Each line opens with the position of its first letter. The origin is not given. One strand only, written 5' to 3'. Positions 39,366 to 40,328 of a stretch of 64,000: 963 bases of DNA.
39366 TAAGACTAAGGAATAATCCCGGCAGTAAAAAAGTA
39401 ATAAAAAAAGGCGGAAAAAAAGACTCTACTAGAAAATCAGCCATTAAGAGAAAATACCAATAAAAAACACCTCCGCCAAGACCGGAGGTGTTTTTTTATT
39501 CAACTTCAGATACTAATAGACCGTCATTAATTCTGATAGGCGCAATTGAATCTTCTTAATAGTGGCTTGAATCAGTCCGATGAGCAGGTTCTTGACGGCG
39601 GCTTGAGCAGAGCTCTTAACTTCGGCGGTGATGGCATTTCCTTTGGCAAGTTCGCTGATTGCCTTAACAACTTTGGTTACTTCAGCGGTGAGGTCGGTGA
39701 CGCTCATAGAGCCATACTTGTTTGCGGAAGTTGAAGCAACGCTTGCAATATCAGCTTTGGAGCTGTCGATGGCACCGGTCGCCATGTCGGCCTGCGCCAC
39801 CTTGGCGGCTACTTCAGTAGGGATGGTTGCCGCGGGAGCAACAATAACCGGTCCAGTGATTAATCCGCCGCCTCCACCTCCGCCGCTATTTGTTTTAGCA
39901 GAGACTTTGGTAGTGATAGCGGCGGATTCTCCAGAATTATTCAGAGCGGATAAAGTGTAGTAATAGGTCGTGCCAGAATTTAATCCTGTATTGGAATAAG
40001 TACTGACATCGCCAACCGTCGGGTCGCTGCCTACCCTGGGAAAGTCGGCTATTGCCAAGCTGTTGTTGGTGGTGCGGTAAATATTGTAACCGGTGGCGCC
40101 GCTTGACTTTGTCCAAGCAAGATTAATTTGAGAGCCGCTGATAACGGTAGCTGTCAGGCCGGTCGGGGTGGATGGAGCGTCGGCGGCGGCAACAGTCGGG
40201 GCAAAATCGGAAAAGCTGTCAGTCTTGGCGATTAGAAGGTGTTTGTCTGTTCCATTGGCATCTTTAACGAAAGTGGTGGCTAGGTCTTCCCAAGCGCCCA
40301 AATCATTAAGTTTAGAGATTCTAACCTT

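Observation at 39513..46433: Giant surface protein architecture: signal peptide, beta-sandwich repeats, FN3, Gly7 linker and an unusual C-terminal tail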

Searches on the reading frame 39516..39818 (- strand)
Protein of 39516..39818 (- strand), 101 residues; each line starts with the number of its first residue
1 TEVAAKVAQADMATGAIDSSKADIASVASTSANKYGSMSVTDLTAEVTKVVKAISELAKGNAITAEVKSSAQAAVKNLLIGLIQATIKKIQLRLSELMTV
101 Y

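Call 27: find_homologous_proteins(query=A3, max_evalue=0.01)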
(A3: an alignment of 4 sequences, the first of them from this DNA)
Query A3 (4 sequences) (101 aa, profile of the alignment): 5 proteins with E <= 0.01 among 3643 candidates.
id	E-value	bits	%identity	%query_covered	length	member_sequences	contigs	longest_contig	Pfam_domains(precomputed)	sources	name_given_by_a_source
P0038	1.7e-34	136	39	83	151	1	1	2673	-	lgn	-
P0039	2.9e-28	116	32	80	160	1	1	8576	-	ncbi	ncbi:MAG: hypothetical protein ABH822_02245 [Patescibacteria group bacterium]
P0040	3.0e-13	68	-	-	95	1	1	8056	-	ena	-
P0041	7.6e-13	66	-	-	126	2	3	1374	-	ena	-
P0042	4.7e-12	64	-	-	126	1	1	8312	-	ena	-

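Call 28: search_solved_structures(query=A3, max_evalue=10)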
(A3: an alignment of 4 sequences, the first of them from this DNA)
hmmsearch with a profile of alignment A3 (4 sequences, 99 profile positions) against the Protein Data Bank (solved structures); distinct sequences matched with E-value up to 10: 6.
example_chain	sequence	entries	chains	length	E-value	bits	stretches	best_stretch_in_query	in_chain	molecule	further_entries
7zcg_A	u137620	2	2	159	0.38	14.3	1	18-75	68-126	Charged multivesicular body protein 3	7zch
3frv_A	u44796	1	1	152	0.39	14.2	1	18-75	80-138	Charged multivesicular body protein 3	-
2gd5_A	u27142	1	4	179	0.49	13.9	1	18-75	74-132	Charged multivesicular body protein 3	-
3frt_A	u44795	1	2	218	0.65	13.5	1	18-75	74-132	Charged multivesicular body protein 3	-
7dt1_A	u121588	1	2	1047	1.9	12.1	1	22-64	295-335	Dextransucrase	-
2cp6_A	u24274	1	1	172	7.8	10.1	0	38-66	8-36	Restin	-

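Call 33: find_encoding_contigs(protein=P0042, flank=6000, max_places=3)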
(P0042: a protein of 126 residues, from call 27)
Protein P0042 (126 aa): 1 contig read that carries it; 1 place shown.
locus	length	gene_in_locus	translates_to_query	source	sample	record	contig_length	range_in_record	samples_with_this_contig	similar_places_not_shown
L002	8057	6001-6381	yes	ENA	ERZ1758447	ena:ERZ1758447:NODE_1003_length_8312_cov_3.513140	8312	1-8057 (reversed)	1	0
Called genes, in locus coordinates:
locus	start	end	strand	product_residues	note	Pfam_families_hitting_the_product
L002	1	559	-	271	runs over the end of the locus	?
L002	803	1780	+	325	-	-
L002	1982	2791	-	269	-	-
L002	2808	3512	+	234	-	PF01509:TruB_N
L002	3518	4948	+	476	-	-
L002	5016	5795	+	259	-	PF04402:SIMPL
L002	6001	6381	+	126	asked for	-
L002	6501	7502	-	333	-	PF00268:Ribonuc_red_sm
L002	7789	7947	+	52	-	-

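Call 37: predict_structure(alignment_id=A3)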
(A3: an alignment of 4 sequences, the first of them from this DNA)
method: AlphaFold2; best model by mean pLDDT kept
length: 101 residues; sequences in the alignment: 4
mean_pLDDT: 87.5   pTM: 0.73
mean pLDDT of the five models: 87.5, 86.7, 86.3, 84.9, 84.6
residues with pLDDT >= 90: 67; 70-90: 21; 50-70: 13; < 50: 0
segments of 3 or more residues with pLDDT < 50: none
pLDDT, mean of each block of 10 residues (from residue 1): 61 82 94 91 93 90 89 95 93 89 55
secondary structure, 60 per line:
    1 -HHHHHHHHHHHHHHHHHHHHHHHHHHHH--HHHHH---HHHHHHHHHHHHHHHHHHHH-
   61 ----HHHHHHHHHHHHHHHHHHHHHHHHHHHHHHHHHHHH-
elements in order: H2-29 H32-36 H40-59 H65-100

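Call 38: find_related_loci(query=A3, collection=genome_contigs, flank=8000)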
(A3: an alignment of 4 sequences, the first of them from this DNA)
Query A3 (101 aa) in genome_contigs; peptide patterns used: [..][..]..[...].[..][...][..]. (x = any residue, [..] = any of these).
22 stretches matched a pattern, but none encodes a relative of the query by tblastn (E <= 1e-3).

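Call 44: fold_search(model_id=the predicted structure, library=pdb)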
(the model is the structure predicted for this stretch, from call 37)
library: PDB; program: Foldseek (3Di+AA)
matches with E <= 10: 30; with E <= 0.001: 0
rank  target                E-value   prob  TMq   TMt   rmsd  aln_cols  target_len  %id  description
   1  9rgx_A                1.3e+00  0.28  0.37  0.38   7.2        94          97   15  X-ray crystal structure of a de novo designed single-chain antiparallel 3-helix coiled-coil bundle, sc-apCC3-ACW (released 2025-09-03)
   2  4hwi_B                2.3e+00  0.20  0.35  0.25   6.0        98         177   16  Crystal structure of ATBAG1 in complex with HSP70 (released 2013-05-29)
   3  9tvu_t                2.9e+00  0.23  0.41  0.36   6.0        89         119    9  Structure of the Chlamydomonas reinhardtii chlororibosome (released 2026-02-18)
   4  9rgx_B                2.9e+00  0.16  0.37  0.39   5.9        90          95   12  X-ray crystal structure of a de novo designed single-chain antiparallel 3-helix coiled-coil bundle, sc-apCC3-ACW (released 2025-09-03)
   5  3a7m_B                3.2e+00  0.13  0.36  0.32   6.9        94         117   14  Structure of FliT, the flagellar type III chaperone for FliD (released 2010-04-28)
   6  1nwm                  4.1e+00  0.15  0.41  0.40   8.1        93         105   11  GAT domain of human GGA1 (released 2003-03-25)
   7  4oyd_B                4.1e+00  0.06  0.27  0.24  12.3       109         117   11  Crystal structure of a computationally designed inhibitor of an Epstein-Barr viral Bcl-2 protein (released 2014-07-09)
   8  9n22_K                4.3e+00  0.12  0.38  0.20  10.0       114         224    9  Y20S (Sec18-Sec17-Sec9-Sso1-Snc1) EDTA - Class 2 (released 2025-10-01)
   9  3onj                  4.6e+00  0.11  0.34  0.36   7.5        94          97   16  Crystal structure of yeast Vti1p_Habc domain (released 2011-07-20)
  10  3uun_B                5.4e+00  0.15  0.47  0.43   6.0       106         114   16  Crystal Structure of N-terminal first spectrin repeat of dystrophin (released 2012-09-19)
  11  2odm_B                6.1e+00  0.21  0.51  0.59   4.2        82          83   15  Crystal structure of S. aureus YlaN, an essential leucine rich protein involved in the control of cell shape (released 2007-06-05)
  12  5t2a_i                6.1e+00  0.20  0.46  0.39   3.5        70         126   17  CryoEM structure of the Leishmania donovani 80S ribosome at 2.9 Angstrom resolution (released 2017-01-25)
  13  4hwd_B                6.1e+00  0.07  0.29  0.34   7.8        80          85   14  Crystal structure of ATBAG2 (released 2013-05-29)
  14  3c98_B                6.5e+00  0.06  0.32  0.17  10.4       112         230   10  Revised structure of the munc18a-syntaxin1 complex (released 2008-03-25)
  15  8rxh_La               7.2e+00  0.18  0.45  0.38   2.9        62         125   14  CRYO-EM STRUCTURE OF LEISHMANIA MAJOR 80S RIBOSOME WITH A/P/E-site tRNA AND mRNA : PARENTAL STRAIN (released 2024-05-15)
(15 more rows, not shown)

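Call 60: find_related_loci(query=A3, collection=metagenome_contigs, flank=8000)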
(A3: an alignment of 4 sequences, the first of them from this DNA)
Query A3 (101 aa) in metagenome_contigs; peptide patterns used: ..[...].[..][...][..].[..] (x = any residue, [..] = any of these).
280 stretches matched a pattern, but none encodes a relative of the query by tblastn (E <= 1e-3).

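Call 72: search_protein_families(library=pfam, alignment_id=A5, max_evalue=1)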
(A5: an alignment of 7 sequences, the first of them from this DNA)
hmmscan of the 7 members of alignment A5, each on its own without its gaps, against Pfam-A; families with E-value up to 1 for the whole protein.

A. member 1, seq(101 aa): 2 families
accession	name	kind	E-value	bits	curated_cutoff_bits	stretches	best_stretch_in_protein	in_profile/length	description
PF14282.11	FlxA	-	0.003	18.1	26.3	1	28-92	7-70/101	FlxA-like protein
PF02831.20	gpW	-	0.39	11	22.5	0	70-89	8-27/66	gpW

B. families by the number of members that match (of 7 scanned): 5 families
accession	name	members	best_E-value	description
PF14282.11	FlxA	1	0.003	FlxA-like protein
PF01122.25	Cobalamin_bind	1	0.067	Eukaryotic cobalamin-binding protein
PF08221.17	HTH_9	1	0.17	RNA polymerase III subunit RPC82 helix-turn-helix domain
PF03229.18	Alpha_GJ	1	0.28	Alphavirus glycoprotein J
PF02831.20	gpW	1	0.39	gpW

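Call 73: search_protein_families(library=ncbifam, alignment_id=A5, max_evalue=1)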
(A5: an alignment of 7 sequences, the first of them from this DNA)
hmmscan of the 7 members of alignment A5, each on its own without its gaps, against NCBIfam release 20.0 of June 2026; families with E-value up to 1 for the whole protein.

A. member 1, seq(101 aa): 1 family
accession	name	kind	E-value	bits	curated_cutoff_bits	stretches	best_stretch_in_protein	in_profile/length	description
NF003436.0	PRK04964.1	equivalog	0.078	13.3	99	1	47-80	29-62/68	YaeP family protein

B. families by the number of members that match (of 7 scanned): 1 family
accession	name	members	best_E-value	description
NF003436.0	PRK04964.1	1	0.078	YaeP family protein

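Call 78: find_related_loci(query=A3, collection=viral_contigs, flank=5000)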
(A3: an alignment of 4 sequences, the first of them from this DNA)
Query A3 (101 aa) in viral_contigs; peptide patterns used: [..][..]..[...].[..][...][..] (x = any residue, [..] = any of these).
47 stretches matched a pattern, but none encodes a relative of the query by tblastn (E <= 1e-3).

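Call 83: search_protein_families(library=pfam, proteins=[P0041, L002:3518-4948:+, L002:803-1780:+, L002:1982-2791:-], max_evalue=0.05)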
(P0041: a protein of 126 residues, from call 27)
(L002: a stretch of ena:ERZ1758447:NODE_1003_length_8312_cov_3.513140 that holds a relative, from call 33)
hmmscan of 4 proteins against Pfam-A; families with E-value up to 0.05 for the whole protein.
P0041 (126 aa): 0 families

L002:3518-4948:+ (476 aa): 6 families
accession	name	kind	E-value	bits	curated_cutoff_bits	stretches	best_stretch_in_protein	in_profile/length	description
PF10458.14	Val_tRNA-synt_C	-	0.00074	20.2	25.9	0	410-462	8-60/66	Valyl tRNA synthetase tRNA binding arm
PF07352.17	Phage_Mu_Gam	-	0.0011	19.3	28.3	0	294-374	9-84/149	Bacteriophage Mu Gam like protein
PF17253.7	DUF5320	-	0.014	17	27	0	290-318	69-97/99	Family of unknown function (DUF5320)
PF16326.10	ABC_tran_CTD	-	0.027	15.1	32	1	293-319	7-33/69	ABC transporter C-terminal domain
PF16378.10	DUF4988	-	0.032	14.5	30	0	295-382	4-87/183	Domain of unknown function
PF11053.13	DNA_Packaging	-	0.033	14.5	25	0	292-374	39-120/157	Terminase DNA packaging enzyme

L002:803-1780:+ (325 aa): 1 family
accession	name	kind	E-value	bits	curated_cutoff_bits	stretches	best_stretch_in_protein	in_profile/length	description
PF20657.2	DUF6811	-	0.01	16.5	35.8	1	82-132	17-66/88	Family of unknown function (DUF6811)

L002:1982-2791:- (269 aa): 1 family
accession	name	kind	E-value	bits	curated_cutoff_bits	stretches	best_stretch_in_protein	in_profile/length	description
PF11976.14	Rad60-SLD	-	0.045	14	23.8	0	234-263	9-38/72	Ubiquitin-2 like Rad60 SUMO-like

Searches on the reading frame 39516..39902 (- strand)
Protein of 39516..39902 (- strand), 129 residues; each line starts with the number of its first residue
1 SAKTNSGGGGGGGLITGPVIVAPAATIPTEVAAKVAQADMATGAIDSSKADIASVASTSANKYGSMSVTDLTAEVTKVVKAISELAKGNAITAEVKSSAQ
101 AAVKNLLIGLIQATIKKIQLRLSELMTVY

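Call 9: find_homologous_proteins(query=window:39516-39902:-, max_evalue=0.01)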
Query seq(129 aa): 161 candidates shared short words with the query, none scored E <= 0.01.

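Call 24: search_protein_representatives(alignment_id=A2)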
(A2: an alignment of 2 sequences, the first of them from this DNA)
Query: 2 sequences, 122 profile positions. Proteins with E-value up to 0.001 (for the whole library): 4; up to 1e-10: 1; up to 1e-30: 1. The best 4 are listed.
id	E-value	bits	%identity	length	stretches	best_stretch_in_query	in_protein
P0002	7.7e-49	181.1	-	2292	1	1-120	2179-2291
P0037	4.2e-09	52.8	-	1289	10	4-56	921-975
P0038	2.1e-06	44.1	-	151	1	35-117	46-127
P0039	1.0e-04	38.6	-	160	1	18-120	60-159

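Call 31: find_encoding_contigs(protein=P0039, flank=6000, max_places=3)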
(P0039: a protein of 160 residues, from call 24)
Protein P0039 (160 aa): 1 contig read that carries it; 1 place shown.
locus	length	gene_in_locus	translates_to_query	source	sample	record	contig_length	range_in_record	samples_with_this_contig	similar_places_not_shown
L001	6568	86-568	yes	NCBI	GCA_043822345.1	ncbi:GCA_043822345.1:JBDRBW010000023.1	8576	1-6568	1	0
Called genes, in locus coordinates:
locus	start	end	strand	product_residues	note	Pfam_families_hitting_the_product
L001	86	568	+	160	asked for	-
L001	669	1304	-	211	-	PF08843:AbiEii (faint)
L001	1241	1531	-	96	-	PF21956:DUF6922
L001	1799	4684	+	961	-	-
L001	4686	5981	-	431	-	PF00091:Tubulin, PF12327:FtsZ_C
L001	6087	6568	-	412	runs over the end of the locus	PF11104:PilM_2 (faint), PF02491:SHS2_FTSA, PF06723:MreB_Mbl, PF14450:FtsA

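Call 34: find_encoding_contigs(protein=P0038, flank=3000, max_places=3)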
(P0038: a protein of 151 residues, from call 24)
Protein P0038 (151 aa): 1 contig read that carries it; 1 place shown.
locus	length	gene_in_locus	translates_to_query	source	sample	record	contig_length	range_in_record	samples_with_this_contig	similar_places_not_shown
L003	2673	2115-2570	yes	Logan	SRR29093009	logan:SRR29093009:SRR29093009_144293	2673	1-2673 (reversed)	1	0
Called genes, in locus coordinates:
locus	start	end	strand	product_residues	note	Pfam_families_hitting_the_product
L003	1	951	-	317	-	?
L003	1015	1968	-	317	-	PF01073:3Beta_HSD, PF01370:Epimerase, PF02719:Polysacc_synt_2, PF04321:RmlD_sub_bind (weak), PF16363:GDP_Man_Dehyd, PF07993:NAD_binding_4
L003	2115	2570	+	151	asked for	-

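Call 62: find_related_loci(query=A6, collection=metagenome_contigs, flank=8000)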
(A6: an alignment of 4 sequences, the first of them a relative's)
Query A6 (160 aa) in metagenome_contigs; peptide patterns used: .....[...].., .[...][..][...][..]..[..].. (x = any residue, [..] = any of these).
399 stretches matched a pattern; 1 encode a relative of the query (tblastn E <= 1e-3); 1 distinct loci.
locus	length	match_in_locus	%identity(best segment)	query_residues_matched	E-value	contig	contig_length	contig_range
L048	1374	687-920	44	82-159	3e-15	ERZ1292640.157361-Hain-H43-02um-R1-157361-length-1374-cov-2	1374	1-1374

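Call 83: search_protein_families(library=pfam, proteins=[P0039, P0038, L001:1799-4684:+], max_evalue=0.05)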
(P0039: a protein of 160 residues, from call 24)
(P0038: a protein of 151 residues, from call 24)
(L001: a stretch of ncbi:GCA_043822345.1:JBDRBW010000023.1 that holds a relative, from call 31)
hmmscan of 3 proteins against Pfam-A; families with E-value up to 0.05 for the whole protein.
P0039 (160 aa): 0 families

P0038 (151 aa): 0 families

L001:1799-4684:+ (961 aa): 0 families

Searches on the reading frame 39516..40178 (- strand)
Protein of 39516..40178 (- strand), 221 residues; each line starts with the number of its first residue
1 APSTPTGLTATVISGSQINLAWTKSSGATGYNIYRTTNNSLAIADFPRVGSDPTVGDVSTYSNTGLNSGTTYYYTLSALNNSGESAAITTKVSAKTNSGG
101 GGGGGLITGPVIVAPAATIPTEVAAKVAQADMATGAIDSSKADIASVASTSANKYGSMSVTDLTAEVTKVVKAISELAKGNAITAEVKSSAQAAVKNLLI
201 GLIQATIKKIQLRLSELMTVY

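Call 23: predict_structure(protein=window:39516-40178:-)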
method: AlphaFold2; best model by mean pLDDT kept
length: 221 residues; sequences in the alignment: 1
mean_pLDDT: 72.6   pTM: 0.61
mean pLDDT of the five models: 72.6, 65.9, 52.0, 40.6, 37.5
residues with pLDDT >= 90: 26; 70-90: 121; 50-70: 43; < 50: 31
segments of 3 or more residues with pLDDT < 50: 43-56, 97-106, 108-113
pLDDT, mean of each block of 10 residues (from residue 1): 75 64 74 70 48 45 61 78 76 54 41 56 73 79 90 86 90 86 84 91 87 87 67
secondary structure, 60 per line:
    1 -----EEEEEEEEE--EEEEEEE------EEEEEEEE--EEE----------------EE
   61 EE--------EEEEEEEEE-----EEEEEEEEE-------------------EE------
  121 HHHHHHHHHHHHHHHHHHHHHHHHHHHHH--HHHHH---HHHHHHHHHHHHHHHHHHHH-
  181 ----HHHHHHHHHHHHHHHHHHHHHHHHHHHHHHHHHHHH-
elements in order: E6-14 E17-23 E30-37 E40-42 E59-62 E71-79 E85-93 H121-149 H152-156 H160-179 H185-220
